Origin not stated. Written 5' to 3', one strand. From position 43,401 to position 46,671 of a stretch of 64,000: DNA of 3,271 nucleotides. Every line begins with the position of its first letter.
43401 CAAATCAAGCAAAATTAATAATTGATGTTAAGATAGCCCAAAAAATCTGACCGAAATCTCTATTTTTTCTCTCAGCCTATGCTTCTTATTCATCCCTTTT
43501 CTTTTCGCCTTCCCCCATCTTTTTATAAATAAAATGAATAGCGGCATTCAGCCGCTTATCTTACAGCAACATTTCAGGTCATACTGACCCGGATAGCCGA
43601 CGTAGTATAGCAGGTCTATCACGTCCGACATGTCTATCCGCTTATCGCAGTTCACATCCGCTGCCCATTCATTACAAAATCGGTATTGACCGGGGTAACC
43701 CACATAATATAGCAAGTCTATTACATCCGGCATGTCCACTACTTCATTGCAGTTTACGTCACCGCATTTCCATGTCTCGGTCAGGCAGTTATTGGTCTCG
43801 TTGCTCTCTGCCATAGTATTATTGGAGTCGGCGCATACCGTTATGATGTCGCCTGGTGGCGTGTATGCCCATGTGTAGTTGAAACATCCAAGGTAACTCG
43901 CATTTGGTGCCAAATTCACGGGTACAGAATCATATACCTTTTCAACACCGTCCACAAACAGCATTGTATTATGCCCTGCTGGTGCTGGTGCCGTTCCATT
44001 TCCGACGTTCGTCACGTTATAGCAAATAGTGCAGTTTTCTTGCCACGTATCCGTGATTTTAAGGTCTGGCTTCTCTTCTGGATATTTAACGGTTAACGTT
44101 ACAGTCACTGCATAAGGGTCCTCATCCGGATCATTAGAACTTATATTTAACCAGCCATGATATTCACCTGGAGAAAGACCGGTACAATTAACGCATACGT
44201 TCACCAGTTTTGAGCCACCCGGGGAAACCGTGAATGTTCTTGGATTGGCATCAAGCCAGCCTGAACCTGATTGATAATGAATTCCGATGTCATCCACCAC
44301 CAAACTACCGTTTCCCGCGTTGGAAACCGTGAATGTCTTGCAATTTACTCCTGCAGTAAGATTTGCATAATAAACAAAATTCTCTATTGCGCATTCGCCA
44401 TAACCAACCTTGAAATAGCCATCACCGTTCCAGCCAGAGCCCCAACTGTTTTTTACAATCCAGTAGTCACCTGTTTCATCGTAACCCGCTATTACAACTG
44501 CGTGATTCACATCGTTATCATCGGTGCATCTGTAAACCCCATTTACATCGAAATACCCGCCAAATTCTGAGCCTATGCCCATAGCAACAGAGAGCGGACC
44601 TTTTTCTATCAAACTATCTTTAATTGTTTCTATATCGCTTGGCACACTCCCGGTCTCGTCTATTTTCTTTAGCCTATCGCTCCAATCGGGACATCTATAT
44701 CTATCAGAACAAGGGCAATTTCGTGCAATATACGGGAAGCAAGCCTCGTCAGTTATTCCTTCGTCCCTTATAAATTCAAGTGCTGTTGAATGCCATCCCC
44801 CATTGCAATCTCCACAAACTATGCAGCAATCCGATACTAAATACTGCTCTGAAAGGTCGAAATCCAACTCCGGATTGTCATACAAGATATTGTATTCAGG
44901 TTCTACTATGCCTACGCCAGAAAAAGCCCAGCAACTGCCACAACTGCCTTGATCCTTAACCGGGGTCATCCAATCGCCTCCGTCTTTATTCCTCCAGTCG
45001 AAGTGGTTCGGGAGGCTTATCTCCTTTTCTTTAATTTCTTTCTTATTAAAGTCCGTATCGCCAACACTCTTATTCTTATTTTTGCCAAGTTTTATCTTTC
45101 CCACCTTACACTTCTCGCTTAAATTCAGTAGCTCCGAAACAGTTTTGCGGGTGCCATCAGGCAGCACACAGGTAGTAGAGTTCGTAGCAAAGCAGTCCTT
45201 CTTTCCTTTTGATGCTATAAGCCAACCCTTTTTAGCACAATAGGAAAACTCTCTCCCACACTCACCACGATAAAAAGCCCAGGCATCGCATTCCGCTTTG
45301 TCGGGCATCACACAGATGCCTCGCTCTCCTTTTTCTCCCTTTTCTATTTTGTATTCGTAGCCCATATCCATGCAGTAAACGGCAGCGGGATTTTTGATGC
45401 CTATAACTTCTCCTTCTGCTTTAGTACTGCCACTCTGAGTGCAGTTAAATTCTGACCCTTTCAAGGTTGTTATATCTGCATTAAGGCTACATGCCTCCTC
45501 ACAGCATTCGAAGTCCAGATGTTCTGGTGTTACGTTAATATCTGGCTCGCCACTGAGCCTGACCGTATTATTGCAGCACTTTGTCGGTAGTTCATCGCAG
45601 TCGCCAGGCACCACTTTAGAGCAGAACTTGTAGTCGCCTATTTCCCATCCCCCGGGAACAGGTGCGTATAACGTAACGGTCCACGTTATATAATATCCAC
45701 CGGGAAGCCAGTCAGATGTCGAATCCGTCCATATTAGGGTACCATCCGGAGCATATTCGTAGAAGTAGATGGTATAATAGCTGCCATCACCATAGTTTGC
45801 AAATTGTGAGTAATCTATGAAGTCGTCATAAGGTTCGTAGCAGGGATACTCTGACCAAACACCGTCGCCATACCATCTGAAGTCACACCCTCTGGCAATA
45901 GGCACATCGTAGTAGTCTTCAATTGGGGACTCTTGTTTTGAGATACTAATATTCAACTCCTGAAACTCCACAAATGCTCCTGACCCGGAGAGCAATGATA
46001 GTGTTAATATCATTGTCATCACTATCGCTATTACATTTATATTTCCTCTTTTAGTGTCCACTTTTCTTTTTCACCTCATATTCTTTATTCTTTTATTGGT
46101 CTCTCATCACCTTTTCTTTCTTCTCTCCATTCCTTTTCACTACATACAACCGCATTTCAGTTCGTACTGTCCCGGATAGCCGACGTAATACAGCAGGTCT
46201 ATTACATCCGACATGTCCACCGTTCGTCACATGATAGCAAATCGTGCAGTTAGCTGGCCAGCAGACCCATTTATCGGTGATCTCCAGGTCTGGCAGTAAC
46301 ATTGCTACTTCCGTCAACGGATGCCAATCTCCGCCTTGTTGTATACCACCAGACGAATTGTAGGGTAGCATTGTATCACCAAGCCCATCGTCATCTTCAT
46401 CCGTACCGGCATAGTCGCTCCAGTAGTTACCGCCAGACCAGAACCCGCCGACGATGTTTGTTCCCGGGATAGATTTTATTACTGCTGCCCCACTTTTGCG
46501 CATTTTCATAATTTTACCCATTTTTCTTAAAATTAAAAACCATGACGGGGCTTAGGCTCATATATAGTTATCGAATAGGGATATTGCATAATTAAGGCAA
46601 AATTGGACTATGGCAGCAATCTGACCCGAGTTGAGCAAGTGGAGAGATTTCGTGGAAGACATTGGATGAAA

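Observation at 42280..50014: Three secreted dockerin proteins (adaptor, papain-like protease, beta-helix protein) share a CARDB-dockerin-CCC C-terminal module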

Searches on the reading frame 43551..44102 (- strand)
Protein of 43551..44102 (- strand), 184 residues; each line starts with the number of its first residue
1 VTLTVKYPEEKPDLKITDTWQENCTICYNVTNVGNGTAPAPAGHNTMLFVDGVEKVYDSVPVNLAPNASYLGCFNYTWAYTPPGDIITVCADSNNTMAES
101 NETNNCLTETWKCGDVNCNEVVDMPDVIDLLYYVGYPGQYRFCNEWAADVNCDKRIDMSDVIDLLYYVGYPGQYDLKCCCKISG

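Call 11: find_homologous_proteins(query=window:43551-44102:-)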
Query window:43551-44102:- (184 aa): 47 proteins with E <= 0.001 among 230 candidates.
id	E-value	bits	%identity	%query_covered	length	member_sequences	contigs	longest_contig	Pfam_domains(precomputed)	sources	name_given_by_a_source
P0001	2.0e-78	281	73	93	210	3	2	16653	PF07705.18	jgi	jgi:hypothetical protein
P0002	9.6e-72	259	69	91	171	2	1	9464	PF07705.18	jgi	jgi:hypothetical protein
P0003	1.1e-68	249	68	94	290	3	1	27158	PF07705.18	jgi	jgi:hypothetical protein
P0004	3.1e-65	238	69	88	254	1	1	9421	PF07495.20,PF00404.25,PF07705.18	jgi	jgi:hypothetical protein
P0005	1.3e-62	229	78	70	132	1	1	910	PF07705.18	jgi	-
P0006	1.5e-62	229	65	92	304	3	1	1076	PF00404.25,PF07705.18,PF05048.20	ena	-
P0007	4.0e-52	195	55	89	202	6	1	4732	PF13405.13,PF00404.25,PF13499.13,PF07705.18,PF00036.39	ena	-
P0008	4.5e-52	195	58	92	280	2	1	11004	PF07705.18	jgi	jgi:hypothetical protein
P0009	7.2e-49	184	76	57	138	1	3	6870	PF07705.18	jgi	jgi:hypothetical protein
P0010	1.3e-48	184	54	99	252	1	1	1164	PF00404.25,PF13499.13,PF07705.18,PF00036.39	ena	-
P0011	1.9e-48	183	57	93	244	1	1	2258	PF00404.25,PF07705.18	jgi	jgi:hypothetical protein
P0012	7.7e-48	181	55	98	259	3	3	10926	PF05593.20,PF07705.18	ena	-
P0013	3.1e-46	176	54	98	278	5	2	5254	PF00404.25,PF07705.18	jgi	jgi:hypothetical protein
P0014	1.3e-45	174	55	92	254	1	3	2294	PF05593.20,PF07705.18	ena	-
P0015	1.8e-45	173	66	67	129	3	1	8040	PF00404.25,PF07705.18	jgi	jgi:hypothetical protein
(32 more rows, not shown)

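Call 35: find_related_loci(query=A4, collection=genome_contigs, flank=6000)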
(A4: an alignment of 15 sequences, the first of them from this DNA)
Query A4 (173 aa) in genome_contigs; peptide patterns used: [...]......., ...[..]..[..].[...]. (x = any residue, [..] = any of these).
66 stretches matched a pattern; 14 encode a relative of the query (tblastn E <= 1e-3); 14 distinct loci.
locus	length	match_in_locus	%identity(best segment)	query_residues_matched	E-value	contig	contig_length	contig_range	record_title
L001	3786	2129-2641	58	1-171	6e-53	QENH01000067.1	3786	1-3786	Methanophagales archaeon isolate CONS3730B06UFb1 Ga0123266_1160, whole genome shotgun sequence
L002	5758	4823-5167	74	2-115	2e-51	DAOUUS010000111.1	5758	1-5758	MAG TPA_asm: Methanophagales archaeon isolate CSMAG_829 CSMAG_829_k141_1089237_length_5758_cov_29.6956, whole genome sho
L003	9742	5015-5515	56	2-167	1e-51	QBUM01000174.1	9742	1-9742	ANME-1 cluster archaeon GoMg2 GOMG2_78, whole genome shotgun sequence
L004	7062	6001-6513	55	2-173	3e-51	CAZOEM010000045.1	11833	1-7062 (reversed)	MAG TPA_asm: uncultured Halobacteria archaeon isolate binchicken_co116_93 genome assembly, contig: NODE_5947_length_1183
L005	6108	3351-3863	55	2-173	1e-50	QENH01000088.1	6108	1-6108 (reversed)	Methanophagales archaeon isolate CONS3730B06UFb1 Ga0123266_1131, whole genome shotgun sequence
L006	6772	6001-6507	56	1-169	1e-49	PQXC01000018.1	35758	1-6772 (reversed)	MAG: Candidatus Methanophagaceae archaeon isolate G60ANME1 NODE_18_length_35758_cov_13.7518, whole genome shotgun sequen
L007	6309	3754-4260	55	2-169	1e-49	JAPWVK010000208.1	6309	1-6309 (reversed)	MAG: Methanophagales archaeon isolate SB_Co_68 SB_Co_68_000000000208, whole genome shotgun sequence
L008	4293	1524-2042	53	1-173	9e-48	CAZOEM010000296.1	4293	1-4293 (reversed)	MAG TPA_asm: uncultured Halobacteria archaeon isolate binchicken_co116_93 genome assembly, contig: NODE_26852_length_429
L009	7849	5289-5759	58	2-157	6e-47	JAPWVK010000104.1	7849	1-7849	MAG: Methanophagales archaeon isolate SB_Co_68 SB_Co_68_000000000104, whole genome shotgun sequence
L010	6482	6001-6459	55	1-153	2e-46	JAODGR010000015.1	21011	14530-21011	MAG: Methanosarcinales archaeon isolate Barite_M2_B26-AMOR_3 15AGR09BS_contig_22455, whole genome shotgun sequence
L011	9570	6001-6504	52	1-170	2e-42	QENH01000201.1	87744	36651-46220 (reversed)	Methanophagales archaeon isolate CONS3730B06UFb1 Ga0123266_1001, whole genome shotgun sequence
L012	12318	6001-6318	48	1-102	3e-22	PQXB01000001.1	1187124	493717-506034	MAG: Candidatus Methanophagaceae archaeon isolate G37ANME1 NODE_1_length_1187124_cov_56.3543, whole genome shotgun seque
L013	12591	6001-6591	52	1-110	4e-22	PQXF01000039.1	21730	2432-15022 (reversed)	MAG: Candidatus Methanogaster sp. isolate E20ANME2 NODE_39_length_21730_cov_17.5691, whole genome shotgun sequence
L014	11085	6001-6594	48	1-110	3e-20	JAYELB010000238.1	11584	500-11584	MAG: Methanobacteriota archaeon isolate MAG122 MAG122_238, whole genome shotgun sequence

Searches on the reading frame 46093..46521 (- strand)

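Call 3: search_protein_families(library=pfam, proteins=[window:46093-46521:-], max_evalue=0.1)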
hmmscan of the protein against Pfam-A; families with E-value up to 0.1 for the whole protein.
window:46093-46521:- (142 aa): 1 family
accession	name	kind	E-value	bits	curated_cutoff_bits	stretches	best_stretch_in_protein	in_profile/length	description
PF05048.19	NosD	-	0.0015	18.5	23.6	1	20-39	193-212/212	Periplasmic copper-binding protein (NosD)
